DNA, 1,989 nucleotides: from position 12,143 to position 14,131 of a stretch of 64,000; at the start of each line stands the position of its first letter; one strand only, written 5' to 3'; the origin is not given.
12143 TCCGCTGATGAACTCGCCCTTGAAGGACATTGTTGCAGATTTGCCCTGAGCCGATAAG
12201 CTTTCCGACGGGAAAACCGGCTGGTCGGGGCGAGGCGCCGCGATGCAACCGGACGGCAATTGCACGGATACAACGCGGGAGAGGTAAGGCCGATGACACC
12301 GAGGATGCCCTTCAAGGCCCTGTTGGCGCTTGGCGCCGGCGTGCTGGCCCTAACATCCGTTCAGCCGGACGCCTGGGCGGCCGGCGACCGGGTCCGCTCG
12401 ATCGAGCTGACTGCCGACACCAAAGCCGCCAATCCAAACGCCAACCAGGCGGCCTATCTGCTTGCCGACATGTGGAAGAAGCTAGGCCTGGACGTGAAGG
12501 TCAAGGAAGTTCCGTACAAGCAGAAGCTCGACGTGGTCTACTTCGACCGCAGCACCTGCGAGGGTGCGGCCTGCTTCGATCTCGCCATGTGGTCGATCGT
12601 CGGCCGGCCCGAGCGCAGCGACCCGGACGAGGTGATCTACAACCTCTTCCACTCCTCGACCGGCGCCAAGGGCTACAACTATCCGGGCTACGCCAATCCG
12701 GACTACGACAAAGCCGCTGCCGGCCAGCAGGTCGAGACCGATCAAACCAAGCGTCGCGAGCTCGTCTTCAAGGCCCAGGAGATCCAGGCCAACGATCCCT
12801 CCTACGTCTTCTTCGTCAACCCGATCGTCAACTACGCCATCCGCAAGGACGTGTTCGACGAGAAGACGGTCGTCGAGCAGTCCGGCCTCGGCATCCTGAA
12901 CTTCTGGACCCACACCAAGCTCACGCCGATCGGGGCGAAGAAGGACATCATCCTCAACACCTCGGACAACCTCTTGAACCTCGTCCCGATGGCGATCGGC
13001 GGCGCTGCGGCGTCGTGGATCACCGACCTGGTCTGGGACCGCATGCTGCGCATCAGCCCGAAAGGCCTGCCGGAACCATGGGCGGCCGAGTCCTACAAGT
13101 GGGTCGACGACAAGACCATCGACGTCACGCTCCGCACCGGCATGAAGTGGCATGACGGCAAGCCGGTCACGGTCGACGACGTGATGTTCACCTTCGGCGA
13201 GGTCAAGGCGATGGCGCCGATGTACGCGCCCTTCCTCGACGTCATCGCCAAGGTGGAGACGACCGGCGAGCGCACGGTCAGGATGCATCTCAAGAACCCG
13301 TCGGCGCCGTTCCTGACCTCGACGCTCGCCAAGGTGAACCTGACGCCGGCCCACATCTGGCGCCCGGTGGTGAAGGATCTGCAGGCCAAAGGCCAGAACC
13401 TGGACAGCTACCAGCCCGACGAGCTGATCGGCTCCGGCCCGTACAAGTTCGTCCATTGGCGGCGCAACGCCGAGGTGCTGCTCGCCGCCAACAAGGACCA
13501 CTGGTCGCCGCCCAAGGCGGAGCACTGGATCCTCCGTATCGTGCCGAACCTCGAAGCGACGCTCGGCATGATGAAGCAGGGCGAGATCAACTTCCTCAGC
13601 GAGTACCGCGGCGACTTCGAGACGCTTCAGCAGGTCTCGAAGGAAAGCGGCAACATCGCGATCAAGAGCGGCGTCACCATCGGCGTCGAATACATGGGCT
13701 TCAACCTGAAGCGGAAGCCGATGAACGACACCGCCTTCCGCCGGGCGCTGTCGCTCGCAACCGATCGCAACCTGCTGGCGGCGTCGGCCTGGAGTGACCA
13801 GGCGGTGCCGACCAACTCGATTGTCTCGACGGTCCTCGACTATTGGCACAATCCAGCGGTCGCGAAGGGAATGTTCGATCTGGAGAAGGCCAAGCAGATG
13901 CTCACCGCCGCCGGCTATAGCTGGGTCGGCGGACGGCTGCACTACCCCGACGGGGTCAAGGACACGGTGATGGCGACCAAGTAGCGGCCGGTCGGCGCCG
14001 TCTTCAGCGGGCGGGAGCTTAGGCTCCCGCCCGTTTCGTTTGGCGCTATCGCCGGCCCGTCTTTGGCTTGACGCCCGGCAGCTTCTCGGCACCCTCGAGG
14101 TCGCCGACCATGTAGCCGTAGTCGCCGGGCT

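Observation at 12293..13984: Family-5 (DppA/OppA-type) substrate-binding protein with circularly permuted segment order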

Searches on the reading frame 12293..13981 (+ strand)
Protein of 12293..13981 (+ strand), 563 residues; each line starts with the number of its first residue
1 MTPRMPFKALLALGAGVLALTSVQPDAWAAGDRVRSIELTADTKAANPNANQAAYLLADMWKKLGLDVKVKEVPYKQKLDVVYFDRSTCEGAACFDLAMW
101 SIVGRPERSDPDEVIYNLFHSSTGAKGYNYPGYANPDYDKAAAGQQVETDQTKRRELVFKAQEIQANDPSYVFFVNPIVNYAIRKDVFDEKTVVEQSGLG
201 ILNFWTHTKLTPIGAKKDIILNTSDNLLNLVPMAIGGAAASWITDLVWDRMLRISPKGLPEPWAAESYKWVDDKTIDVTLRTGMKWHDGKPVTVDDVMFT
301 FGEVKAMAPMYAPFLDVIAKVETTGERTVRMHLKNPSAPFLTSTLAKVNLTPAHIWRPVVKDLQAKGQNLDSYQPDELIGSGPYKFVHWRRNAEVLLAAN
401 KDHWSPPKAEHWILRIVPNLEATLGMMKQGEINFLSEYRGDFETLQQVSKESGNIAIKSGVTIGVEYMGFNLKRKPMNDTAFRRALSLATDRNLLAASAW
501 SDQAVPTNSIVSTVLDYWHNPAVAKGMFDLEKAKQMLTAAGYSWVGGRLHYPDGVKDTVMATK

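Call 3: search_protein_families(library=pfam, proteins=[window:12293-13981:+], max_evalue=1)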
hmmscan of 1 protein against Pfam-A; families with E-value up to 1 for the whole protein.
window:12293-13981:+ (563 aa): 3 families
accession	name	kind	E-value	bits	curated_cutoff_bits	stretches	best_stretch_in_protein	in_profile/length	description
PF00496.27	SBP_bac_5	-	8.9e-69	232.8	32.4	2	260-548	2-284/368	Bacterial extracellular solute-binding proteins, family 5 Middle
PF17964.7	Big_10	-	0.031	14.9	22.9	1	437-503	70-137/164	Bacterial Ig domain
PF10404.14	BHD_2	-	0.047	14.9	33.5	1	58-77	3-22/63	Rad4 beta-hairpin domain 2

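Call 4: search_protein_families(library=ncbifam, proteins=[window:12293-13981:+], max_evalue=1)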
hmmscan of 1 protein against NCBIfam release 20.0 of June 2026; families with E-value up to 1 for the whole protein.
window:12293-13981:+ (563 aa): 11 families
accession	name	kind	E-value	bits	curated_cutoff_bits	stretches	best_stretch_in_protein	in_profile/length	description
NF045467.1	Opp4A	equivalog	2.1e-28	98.9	650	2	237-543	56-381/556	oligopeptide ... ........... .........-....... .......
NF043070.1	DppA_dipep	equivalog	4.8e-26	91.4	1005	2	265-542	79-368/535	dipeptide ABC transporter periplasmic-binding protein DppA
NF045468.1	Opp5A_nikA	equivalog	9.4e-26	90.3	600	2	251-549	48-325/488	nickel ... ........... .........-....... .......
TIGR02294.1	nickel_nikA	equivalog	4.9e-24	84.7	393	1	217-544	6-329/501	nickel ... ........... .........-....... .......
NF047575.1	opine_bind_CntA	exception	4.7e-22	78.2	800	1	216-543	36-361/535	staphylopine-dependent metal ABC transporter substrate-binding lipoprotein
TIGR04028.1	SBP_KPN_01854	hypoth_equivalog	2.7e-21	75.7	468.5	1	229-546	12-335/509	TIGR04028 family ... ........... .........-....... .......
NF011942.0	PRK15413.1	equivalog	4.8e-20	71.7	594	1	198-543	9-344/512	glutathione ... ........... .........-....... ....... GsiB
NF011684.0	PRK15104.1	equivalog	6.3e-17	61.5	947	1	215-543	37-380/543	oligopeptide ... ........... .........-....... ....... OppA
NF011689.0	PRK15109.1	equivalog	3.3e-12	45.8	560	1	314-550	153-381/547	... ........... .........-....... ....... SapA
NF007287.0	PRK09755.1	equivalog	3.3e-11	42.7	1098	1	232-499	48-325/535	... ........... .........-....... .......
NF010149.0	PRK13626.1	equivalog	0.0079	14.9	476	1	229-355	132-250/552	HTH-type transcriptional regulator SgrR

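Call 7: find_homologous_proteins(query=window:12293-13981:+, max_evalue=0.00001)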
Query window:12293-13981:+ (563 aa): 1228 proteins with E <= 0.00001 among 8000 candidates; the best 120 are listed.
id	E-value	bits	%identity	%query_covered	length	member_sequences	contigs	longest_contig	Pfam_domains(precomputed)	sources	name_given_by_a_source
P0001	0.0e+0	1298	100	100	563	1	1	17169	PF00496.28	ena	-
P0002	0.0e+0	1290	100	99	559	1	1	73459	PF00496.28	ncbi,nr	ncbi:MAG: twin-arginine translocation pathway signal protein [Alphaproteobacteria bacterium]|nr:twin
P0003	0.0e+0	1159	89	100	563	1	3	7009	PF00496.28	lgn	-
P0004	0.0e+0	1150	89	100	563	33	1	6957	PF00496.28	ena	-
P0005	0.0e+0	1142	86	99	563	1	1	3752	PF00496.28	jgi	jgi:peptide/nickel transport system substrate-binding protein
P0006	0.0e+0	1136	86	100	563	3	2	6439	PF00496.28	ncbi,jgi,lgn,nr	ncbi:MAG: twin-arginine translocation pathway signal protein [Alphaproteobacteria bacterium]|nr:twin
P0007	0.0e+0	1110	84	100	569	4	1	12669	PF00496.28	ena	-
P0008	0.0e+0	1093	83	100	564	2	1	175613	PF00496.28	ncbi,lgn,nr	ncbi:MAG: twin-arginine translocation pathway signal protein [Proteobacteria bacterium]|nr:twin-argi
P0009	1.6e-293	993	75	99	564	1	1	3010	PF00496.28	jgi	jgi:peptide/nickel transport system substrate-binding protein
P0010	3.2e-287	972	72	100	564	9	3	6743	PF00496.28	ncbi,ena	-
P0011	5.8e-284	961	72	100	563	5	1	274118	PF00496.28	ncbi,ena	-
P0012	6.5e-281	951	73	94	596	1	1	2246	PF00496.28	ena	-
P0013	1.2e-277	940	70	100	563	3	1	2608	PF00496.28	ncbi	ncbi:MAG: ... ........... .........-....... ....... [Geminicoccaceae bacterium]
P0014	7.0e-274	928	70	98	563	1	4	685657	PF00496.28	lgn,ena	-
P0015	2.9e-272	923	70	98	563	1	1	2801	PF00496.28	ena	-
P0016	7.1e-270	915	70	95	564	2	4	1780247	PF00496.28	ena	-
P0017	2.2e-234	798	81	75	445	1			PF00496.28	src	-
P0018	1.0e-202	693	55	98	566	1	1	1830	PF00496.28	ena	-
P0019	6.7e-194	664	54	99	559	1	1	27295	PF00496.28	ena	-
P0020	1.0e-191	657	51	99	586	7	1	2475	PF00496.28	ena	-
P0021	1.8e-186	639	53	95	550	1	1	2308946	PF00496.28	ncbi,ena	-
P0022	1.9e-185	636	52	94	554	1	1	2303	PF00496.28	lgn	-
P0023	2.7e-185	636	48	99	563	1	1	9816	PF00496.28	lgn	-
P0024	9.4e-185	634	53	95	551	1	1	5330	PF00496.28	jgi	jgi:peptide/nickel transport system substrate-binding protein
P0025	9.8e-185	634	52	94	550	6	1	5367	PF00496.28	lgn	-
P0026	1.2e-184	633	52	93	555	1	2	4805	PF00496.28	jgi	jgi:peptide/nickel transport system substrate-binding protein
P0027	1.4e-184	633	53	95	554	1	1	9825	PF00496.28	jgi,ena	-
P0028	2.3e-184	632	52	93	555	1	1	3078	PF00496.28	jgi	jgi:peptide/nickel transport system substrate-binding protein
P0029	3.5e-184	632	53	93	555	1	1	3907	PF00496.28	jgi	jgi:peptide/nickel transport system substrate-binding protein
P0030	1.1e-181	624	52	98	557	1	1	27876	PF00496.28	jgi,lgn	-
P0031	1.6e-181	623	52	94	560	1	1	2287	PF00496.28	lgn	-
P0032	3.7e-181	622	52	98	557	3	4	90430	PF00496.28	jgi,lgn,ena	-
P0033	5.3e-181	621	51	94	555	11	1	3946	PF00496.28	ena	-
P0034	9.5e-181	620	51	99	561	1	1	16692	PF00496.28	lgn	-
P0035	1.5e-180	620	51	98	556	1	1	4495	PF00496.28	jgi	jgi:peptide/nickel transport system substrate-binding protein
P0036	1.6e-180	620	52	94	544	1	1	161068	PF00496.28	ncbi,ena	-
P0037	4.0e-180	618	50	98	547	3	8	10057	PF00496.28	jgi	jgi:peptide/nickel transport system substrate-binding protein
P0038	4.7e-180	618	51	94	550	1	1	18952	PF00496.28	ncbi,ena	-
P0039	7.7e-180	617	51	94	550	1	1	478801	PF00496.28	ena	-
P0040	8.5e-180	617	51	94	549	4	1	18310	PF00496.28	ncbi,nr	ncbi:MAG: twin-arginine translocation pathway signal protein [Alphaproteobacteria bacterium]|nr:MAG:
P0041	2.3e-179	616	51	94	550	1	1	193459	PF00496.28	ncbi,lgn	ncbi:MAG: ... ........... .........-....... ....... [Geminicoccaceae bacterium]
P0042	2.6e-179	616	50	96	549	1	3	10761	PF00496.28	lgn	-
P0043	2.6e-179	616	50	94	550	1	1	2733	PF00496.28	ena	-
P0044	2.8e-179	616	51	94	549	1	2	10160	PF00496.28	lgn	-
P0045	4.5e-179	615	52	94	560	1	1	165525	PF00496.28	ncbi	-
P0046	9.2e-179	614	51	95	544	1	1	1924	PF00496.28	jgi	jgi:peptide/nickel transport system substrate-binding protein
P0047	1.6e-178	613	50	95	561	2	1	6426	PF00496.28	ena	-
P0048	1.7e-178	613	51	98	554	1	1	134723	PF00496.28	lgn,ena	-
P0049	2.0e-178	613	51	98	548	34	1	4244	PF00496.28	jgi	jgi:peptide/nickel transport system substrate-binding protein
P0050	3.0e-178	612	50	99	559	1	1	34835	PF00496.28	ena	-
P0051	3.5e-178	612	52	94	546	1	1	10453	PF00496.28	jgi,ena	-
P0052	3.7e-178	612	50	94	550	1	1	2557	PF00496.28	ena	-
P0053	5.1e-178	611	50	97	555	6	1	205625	PF00496.28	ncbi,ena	-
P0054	1.0e-177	610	50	94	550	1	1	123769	PF00496.28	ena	-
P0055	1.4e-177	610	50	97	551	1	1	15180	PF00496.28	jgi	jgi:peptide/nickel transport system substrate-binding protein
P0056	2.1e-177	609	50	94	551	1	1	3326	PF00496.28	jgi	jgi:peptide/nickel transport system substrate-binding protein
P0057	2.2e-177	609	50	98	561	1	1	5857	PF00496.28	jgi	jgi:peptide/nickel transport system substrate-binding protein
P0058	3.1e-177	609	50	94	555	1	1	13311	PF00496.28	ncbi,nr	ncbi:MAG TPA: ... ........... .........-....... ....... [Geminicoccaceae bacterium]|nr:ABC transport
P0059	7.0e-177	608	51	94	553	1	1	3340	PF00496.28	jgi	jgi:peptide/nickel transport system substrate-binding protein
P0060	1.0e-176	607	50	95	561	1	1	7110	PF00496.28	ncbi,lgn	-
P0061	1.2e-176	607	52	94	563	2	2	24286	PF00496.28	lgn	-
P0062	1.3e-176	607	52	96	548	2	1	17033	PF00496.28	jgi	jgi:peptide/nickel transport system substrate-binding protein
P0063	1.3e-176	607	50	98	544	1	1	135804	PF00496.28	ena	-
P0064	1.4e-176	607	49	97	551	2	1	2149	PF00496.28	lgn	-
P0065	1.4e-176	607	50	97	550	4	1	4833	PF00496.28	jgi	jgi:peptide/nickel transport system substrate-binding protein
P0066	1.5e-176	607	51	94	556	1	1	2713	PF00496.28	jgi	jgi:peptide/nickel transport system substrate-binding protein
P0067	1.7e-176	606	50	95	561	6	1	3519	PF00496.28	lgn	-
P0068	1.7e-176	606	50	98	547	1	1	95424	PF00496.28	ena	-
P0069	1.7e-176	606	49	97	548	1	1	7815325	PF00496.28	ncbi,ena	-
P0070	2.1e-176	606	49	100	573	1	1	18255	PF00496.28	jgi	jgi:peptide/nickel transport system substrate-binding protein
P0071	2.2e-176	606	51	94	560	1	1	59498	PF00496.28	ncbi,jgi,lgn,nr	ncbi:MAG: twin-arginine translocation pathway signal protein [Alphaproteobacteria bacterium]|nr:twin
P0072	2.4e-176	606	50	93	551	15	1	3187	PF00496.28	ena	-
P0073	3.5e-176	605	50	94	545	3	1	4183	PF00496.28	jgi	jgi:peptide/nickel transport system substrate-binding protein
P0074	5.1e-176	605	50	95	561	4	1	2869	PF00496.28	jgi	jgi:peptide/nickel transport system substrate-binding protein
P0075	1.0e-175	604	50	98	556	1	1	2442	PF00496.28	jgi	jgi:peptide/nickel transport system substrate-binding protein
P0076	1.1e-175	604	50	95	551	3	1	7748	PF00496.28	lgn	-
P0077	1.3e-175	604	50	98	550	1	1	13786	PF00496.28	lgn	-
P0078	1.6e-175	603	50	94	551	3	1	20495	PF00496.28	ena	-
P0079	1.6e-175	603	51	94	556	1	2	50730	PF00496.28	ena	-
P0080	2.8e-175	602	50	96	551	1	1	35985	PF00496.28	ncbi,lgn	ncbi:MAG: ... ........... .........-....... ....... [Pseudomonadota bacterium]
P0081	3.0e-175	602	50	94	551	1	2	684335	PF00496.28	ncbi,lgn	ncbi:MAG: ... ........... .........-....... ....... [Nitratireductor sp.]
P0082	3.2e-175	602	49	98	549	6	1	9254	PF00496.28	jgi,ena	-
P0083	3.4e-175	602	50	94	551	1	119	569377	PF00496.28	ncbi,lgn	ncbi:MAG: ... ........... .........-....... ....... [Nitratireductor sp.]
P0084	3.8e-175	602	50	98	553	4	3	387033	PF00496.28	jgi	-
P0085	3.8e-175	602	49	94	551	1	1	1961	PF00496.28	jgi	jgi:peptide/nickel transport system substrate-binding protein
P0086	3.9e-175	602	49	94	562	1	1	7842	PF00496.28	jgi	jgi:peptide/nickel transport system substrate-binding protein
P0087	4.2e-175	602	50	94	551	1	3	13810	PF00496.28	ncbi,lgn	-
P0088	5.2e-175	602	49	99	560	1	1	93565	PF00496.28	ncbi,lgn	-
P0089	6.5e-175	601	49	98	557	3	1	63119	PF00496.28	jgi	jgi:peptide/nickel transport system substrate-binding protein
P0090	6.5e-175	601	49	98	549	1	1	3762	PF00496.28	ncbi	ncbi:MAG: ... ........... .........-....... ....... [Rhizobiaceae bacterium]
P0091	9.6e-175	601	48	97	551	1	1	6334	PF00496.28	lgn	-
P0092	1.1e-174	600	50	97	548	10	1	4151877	PF00496.28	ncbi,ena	-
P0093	1.1e-174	600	51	94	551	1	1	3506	PF00496.28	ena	-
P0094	1.2e-174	600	49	99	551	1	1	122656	PF00496.28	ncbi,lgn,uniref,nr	ncbi:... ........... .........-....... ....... [Chelativorans sp.]|uniref:ABC transporter substrate-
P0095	1.2e-174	600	49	98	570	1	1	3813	PF00496.28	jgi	jgi:peptide/nickel transport system substrate-binding protein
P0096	1.4e-174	600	50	94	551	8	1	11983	PF00496.28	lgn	-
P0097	1.7e-174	600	49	94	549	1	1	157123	PF00496.28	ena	-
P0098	1.9e-174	600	51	94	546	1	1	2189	PF00496.28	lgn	-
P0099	2.0e-174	600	50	98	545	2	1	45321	PF00496.28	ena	-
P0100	2.0e-174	600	49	97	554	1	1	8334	PF00496.28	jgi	jgi:peptide/nickel transport system substrate-binding protein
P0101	3.0e-174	599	49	95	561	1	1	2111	PF00496.28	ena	-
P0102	3.3e-174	599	50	98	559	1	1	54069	PF00496.28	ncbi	-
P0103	3.5e-174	599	49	94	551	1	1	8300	PF00496.28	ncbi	-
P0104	3.8e-174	599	49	99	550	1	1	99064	PF00496.28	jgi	jgi:peptide/nickel transport system substrate-binding protein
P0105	4.0e-174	599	49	99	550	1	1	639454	PF00496.28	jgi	jgi:peptide/nickel transport system substrate-binding protein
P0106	4.2e-174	599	48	98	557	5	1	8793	PF00496.28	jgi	jgi:peptide/nickel transport system substrate-binding protein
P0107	5.0e-174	598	51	94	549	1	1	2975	PF00496.28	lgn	-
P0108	5.4e-174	598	50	94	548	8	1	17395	PF00496.28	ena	-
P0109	5.4e-174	598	50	94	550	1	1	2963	PF00496.28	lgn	-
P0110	5.9e-174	598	49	99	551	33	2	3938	PF00496.28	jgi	jgi:peptide/nickel transport system substrate-binding protein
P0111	6.3e-174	598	50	93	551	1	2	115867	PF00496.28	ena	-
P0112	6.3e-174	598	50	94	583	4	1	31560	PF00496.28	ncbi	-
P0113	6.7e-174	598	49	98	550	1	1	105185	PF00496.28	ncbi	-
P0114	9.2e-174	597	49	98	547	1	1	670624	PF00496.28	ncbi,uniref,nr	ncbi:MAG: twin-arginine translocation pathway signal protein [Nitratireductor sp.]|uniref:ABC transp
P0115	9.8e-174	597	51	94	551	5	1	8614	PF00496.28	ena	-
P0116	9.9e-174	597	50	99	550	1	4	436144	PF00496.28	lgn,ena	-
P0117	1.0e-173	597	50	99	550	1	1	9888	PF00496.28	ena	-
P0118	1.1e-173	597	50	99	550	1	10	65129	PF00496.28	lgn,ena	-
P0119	1.2e-173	597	50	94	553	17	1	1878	PF00496.28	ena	-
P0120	1.2e-173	597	50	98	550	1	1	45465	PF00496.28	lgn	-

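Call 8: search_solved_structures(query=window:12293-13981:+, max_evalue=0.01, show_alignments=2)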
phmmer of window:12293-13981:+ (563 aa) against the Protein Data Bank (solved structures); distinct sequences matched with E-value up to 0.01: 101 (the best 60 are shown).
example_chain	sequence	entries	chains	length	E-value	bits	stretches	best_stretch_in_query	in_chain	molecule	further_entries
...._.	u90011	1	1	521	2.8e-33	118.7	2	238-543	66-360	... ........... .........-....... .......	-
1xoc_A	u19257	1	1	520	1e-31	113.6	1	263-547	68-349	Oligopeptide-binding protein appA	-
6i3g_A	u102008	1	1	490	2.1e-28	102.6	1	257-543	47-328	ABC transporter, substrate-binding protein, family 5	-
8efz_A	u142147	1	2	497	2.9e-28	102.1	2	246-556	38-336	Extracellular solute-binding protein family 5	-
8are_A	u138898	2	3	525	2.9e-24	88.9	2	227-515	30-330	Oligopeptide-binding protein OppA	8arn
5isu_A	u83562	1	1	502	3.1e-24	88.9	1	264-543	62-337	Lmo0135 protein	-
3tpa_A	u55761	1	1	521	1e-23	87.2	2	247-543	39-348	Heme-binding protein A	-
8z1z_F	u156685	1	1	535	8.4e-23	84.1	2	258-542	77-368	Dipeptide-binding protein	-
1dpp_A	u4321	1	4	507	1e-22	83.8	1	258-542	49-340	DIPEPTIDE BINDING PROTEIN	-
8z1y_F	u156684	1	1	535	1.4e-22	83.4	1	258-542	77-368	Dipeptide-binding protein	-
1dpe_A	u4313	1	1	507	1.1e-21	80.5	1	258-542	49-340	DIPEPTIDE-BINDING PROTEIN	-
4pft_A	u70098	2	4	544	2.6e-21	79.2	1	245-545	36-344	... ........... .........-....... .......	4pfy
1vr5_A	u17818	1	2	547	2.7e-21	79.2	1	245-545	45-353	oligopeptide ABC transporter, periplasmic oligopeptide-binding protein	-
4pfu_A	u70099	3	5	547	4.4e-21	78.5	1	242-554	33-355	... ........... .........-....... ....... | Mannoside ABC transport system, sugar-binding protein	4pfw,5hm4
5f1q_A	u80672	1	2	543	5.4e-21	78.2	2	261-542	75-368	Periplasmic dipeptide transport protein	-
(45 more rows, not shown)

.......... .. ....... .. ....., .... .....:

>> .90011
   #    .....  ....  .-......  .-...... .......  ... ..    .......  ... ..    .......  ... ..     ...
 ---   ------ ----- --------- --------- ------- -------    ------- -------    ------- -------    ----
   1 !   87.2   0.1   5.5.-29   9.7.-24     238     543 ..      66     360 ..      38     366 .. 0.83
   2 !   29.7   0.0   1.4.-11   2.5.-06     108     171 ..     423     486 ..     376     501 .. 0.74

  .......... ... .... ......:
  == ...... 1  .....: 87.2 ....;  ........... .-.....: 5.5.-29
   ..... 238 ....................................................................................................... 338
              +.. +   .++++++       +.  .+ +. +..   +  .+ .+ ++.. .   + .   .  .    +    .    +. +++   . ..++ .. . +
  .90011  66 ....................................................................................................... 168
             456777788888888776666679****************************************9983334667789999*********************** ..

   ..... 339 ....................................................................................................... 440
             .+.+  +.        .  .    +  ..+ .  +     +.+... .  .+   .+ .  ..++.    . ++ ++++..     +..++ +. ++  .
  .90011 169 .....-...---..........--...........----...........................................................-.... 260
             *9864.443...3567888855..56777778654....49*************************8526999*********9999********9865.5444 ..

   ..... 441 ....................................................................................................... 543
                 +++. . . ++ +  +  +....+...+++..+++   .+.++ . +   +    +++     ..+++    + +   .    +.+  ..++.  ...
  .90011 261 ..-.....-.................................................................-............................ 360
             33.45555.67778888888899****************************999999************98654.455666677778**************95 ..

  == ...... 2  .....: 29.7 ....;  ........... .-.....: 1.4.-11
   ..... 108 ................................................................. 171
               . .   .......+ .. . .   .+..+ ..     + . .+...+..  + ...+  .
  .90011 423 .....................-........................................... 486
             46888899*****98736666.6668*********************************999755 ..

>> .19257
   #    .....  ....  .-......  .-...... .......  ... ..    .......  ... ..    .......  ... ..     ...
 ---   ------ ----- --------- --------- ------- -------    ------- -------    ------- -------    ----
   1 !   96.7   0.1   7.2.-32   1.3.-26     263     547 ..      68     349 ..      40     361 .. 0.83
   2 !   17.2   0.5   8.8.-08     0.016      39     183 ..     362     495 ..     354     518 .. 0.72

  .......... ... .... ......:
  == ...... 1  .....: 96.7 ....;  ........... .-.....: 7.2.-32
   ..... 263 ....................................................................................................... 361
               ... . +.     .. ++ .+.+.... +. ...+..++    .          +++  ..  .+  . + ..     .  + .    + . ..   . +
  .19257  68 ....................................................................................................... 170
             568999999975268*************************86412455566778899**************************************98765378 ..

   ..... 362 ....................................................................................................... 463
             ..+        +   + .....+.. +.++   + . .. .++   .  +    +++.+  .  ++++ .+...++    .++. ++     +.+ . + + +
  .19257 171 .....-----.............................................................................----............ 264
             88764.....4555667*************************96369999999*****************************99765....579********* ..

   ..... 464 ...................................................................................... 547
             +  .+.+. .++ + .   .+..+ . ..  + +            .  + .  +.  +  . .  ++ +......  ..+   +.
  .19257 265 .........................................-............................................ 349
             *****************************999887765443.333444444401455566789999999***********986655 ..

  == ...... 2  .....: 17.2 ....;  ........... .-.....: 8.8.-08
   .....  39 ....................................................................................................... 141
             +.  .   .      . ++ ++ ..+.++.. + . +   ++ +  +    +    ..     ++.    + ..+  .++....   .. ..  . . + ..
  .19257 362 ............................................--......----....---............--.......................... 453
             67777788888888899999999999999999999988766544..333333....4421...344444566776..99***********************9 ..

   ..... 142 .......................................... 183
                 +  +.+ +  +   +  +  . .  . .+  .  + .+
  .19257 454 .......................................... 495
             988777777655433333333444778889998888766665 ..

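Call 18: find_encoding_contigs(protein=P0002, flank=10000, max_places=3)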
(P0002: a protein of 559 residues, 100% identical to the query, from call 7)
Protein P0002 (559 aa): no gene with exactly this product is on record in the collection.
